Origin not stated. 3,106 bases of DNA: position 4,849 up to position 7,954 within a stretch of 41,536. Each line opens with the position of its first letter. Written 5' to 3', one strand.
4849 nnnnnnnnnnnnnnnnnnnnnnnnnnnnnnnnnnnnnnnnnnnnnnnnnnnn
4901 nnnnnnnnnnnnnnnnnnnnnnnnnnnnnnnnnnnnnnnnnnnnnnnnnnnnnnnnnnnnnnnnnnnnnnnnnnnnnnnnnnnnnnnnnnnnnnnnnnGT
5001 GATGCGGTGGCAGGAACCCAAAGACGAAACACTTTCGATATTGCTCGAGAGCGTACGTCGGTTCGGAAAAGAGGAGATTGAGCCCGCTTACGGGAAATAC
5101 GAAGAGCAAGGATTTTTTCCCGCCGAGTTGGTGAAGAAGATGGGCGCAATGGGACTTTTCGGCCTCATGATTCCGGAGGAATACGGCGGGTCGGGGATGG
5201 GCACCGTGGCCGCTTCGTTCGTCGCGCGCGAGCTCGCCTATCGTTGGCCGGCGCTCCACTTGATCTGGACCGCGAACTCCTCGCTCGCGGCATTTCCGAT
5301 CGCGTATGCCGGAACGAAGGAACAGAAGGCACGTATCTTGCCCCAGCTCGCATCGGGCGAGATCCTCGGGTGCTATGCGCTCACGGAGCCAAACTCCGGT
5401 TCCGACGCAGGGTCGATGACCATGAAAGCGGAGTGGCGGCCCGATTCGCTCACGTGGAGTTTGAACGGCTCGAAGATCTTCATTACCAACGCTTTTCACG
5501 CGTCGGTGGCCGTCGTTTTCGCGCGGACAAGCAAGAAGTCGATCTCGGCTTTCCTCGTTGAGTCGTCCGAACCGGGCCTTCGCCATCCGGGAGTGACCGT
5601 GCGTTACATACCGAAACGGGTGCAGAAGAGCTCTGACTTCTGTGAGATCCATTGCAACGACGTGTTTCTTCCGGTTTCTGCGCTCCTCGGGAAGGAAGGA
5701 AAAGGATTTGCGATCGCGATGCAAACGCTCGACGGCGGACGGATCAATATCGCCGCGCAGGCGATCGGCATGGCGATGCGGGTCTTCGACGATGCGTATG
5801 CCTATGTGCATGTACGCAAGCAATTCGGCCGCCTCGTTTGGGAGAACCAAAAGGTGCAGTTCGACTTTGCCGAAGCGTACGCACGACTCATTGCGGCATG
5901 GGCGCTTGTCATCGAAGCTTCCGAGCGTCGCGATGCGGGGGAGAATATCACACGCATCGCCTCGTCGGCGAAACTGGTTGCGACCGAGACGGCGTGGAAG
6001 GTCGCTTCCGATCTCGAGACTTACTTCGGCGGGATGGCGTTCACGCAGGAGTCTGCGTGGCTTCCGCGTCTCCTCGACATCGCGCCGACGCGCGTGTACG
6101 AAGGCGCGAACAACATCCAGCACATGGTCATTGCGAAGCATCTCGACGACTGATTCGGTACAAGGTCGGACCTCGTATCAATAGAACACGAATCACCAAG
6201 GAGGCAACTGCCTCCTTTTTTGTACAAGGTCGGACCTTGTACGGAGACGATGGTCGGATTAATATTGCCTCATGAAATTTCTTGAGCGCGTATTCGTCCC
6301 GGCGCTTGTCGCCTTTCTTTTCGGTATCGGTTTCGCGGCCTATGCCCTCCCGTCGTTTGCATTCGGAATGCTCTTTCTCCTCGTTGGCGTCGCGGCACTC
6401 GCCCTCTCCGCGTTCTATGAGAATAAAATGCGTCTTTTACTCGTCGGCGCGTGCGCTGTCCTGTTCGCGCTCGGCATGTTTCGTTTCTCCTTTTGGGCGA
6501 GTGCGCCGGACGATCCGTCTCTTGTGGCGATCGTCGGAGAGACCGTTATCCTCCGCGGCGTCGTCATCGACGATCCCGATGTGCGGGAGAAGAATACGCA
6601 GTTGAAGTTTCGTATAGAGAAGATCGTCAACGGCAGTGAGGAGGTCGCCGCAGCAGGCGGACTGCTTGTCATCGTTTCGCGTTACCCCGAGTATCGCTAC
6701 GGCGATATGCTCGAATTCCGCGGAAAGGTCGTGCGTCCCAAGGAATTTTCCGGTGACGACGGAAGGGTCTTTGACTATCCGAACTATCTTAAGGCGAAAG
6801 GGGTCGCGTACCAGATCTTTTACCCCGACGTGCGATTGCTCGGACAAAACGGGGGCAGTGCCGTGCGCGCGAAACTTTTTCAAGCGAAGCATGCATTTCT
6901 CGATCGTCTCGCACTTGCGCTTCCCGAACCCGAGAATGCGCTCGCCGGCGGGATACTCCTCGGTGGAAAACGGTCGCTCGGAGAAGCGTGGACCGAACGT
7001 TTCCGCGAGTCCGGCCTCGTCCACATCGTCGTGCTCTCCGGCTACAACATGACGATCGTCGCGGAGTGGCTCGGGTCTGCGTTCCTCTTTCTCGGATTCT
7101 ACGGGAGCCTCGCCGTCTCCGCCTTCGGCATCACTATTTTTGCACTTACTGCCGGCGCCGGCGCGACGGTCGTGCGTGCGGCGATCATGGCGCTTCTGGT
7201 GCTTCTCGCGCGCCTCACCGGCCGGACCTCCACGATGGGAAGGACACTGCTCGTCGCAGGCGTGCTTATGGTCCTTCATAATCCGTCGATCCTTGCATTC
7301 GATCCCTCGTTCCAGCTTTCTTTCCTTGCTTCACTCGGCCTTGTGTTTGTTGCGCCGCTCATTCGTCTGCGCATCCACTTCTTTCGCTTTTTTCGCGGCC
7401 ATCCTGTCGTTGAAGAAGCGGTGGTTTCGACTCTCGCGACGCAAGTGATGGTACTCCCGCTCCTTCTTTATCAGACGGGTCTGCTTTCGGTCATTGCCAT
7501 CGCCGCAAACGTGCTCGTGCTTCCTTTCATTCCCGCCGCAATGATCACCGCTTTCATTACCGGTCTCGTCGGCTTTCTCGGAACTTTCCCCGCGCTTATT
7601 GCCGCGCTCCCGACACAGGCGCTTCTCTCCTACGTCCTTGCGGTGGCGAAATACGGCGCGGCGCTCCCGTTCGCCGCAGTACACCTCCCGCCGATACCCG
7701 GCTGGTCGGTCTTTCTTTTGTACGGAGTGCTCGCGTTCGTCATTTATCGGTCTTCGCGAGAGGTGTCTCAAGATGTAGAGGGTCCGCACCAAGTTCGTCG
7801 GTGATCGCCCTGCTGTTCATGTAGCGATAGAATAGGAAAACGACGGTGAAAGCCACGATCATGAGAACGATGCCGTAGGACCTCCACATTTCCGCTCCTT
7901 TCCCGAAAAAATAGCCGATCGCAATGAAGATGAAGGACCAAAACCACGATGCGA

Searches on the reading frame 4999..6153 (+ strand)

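Call 10: search_protein_families(library=pfam, proteins=[window:4999-6153:+], max_evalue=0.01)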
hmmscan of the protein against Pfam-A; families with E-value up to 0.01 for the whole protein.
window:4999-6153:+ (384 aa): 5 families
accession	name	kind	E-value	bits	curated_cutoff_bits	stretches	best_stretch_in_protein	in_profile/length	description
PF00441.29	Acyl-CoA_dh_1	-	1.6e-33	116.4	22.4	1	234-382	1-149/150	Acyl-CoA dehydrogenase, C-terminal domain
PF02771.21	Acyl-CoA_dh_N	-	1.9e-33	115.6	22.9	1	12-121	4-113/113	Acyl-CoA dehydrogenase, N-terminal domain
PF02770.24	Acyl-CoA_dh_M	-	6.2e-19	68.4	33.3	1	125-222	1-97/97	Acyl-CoA dehydrogenase, middle domain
PF08028.16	Acyl-CoA_dh_2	-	1.3e-13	51.8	22.7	1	251-352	3-114/134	Acyl-CoA dehydrogenase, C-terminal domain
PF22924.1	ACOX_C_alpha1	-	2e-05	24.9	27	1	248-381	8-167/169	Acyl-CoA oxidase, C-alpha1 domain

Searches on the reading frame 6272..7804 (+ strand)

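Call 10: search_protein_families(library=pfam, proteins=[window:6272-7804:+], max_evalue=0.01)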
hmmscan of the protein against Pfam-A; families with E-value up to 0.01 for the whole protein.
window:6272-7804:+ (510 aa): 2 families
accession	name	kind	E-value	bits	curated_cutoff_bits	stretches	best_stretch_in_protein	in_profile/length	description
PF03772.21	Competence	-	3.6e-38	131.9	23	1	229-494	2-267/270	Competence protein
PF13567.11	DUF4131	-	2.1e-24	86.5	31.6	1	30-188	4-163/165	Domain of unknown function (DUF4131)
